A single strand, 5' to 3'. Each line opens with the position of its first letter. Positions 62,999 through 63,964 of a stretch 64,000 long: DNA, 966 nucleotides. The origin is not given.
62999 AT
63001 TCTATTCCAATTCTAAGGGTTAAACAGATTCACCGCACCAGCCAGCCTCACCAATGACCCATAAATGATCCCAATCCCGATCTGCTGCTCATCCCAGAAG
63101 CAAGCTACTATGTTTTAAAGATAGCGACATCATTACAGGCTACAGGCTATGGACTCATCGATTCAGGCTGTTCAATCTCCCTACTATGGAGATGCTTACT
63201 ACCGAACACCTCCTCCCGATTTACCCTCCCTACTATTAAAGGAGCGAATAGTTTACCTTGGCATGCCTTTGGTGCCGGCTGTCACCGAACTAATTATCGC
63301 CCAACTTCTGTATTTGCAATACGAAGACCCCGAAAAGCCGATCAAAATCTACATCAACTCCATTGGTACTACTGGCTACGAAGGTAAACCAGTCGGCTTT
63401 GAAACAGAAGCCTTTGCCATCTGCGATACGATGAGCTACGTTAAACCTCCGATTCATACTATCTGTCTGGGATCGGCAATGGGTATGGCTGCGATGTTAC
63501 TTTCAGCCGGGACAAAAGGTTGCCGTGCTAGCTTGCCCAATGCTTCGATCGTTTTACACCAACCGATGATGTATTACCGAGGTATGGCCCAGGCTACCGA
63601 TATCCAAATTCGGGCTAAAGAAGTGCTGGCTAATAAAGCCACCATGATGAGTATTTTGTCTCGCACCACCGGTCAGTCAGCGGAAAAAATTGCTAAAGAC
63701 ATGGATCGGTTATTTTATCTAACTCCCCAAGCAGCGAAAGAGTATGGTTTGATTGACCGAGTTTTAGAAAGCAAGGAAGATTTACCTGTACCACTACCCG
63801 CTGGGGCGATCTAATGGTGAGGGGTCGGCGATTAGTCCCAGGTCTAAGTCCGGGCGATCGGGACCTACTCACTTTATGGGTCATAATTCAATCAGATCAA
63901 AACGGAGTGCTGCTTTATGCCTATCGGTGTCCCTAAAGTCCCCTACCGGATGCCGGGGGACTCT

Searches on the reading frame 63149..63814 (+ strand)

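Call 85: search_protein_families(library=pfam, proteins=[window:63149-63814:+], max_evalue=0.001)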
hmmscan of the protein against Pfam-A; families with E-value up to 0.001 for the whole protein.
window:63149-63814:+ (221 aa): 1 family
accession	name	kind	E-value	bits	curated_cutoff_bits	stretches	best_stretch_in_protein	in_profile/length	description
PF00574.28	CLP_protease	-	3.2e-55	187.3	20.2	1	26-208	10-181/182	Clp protease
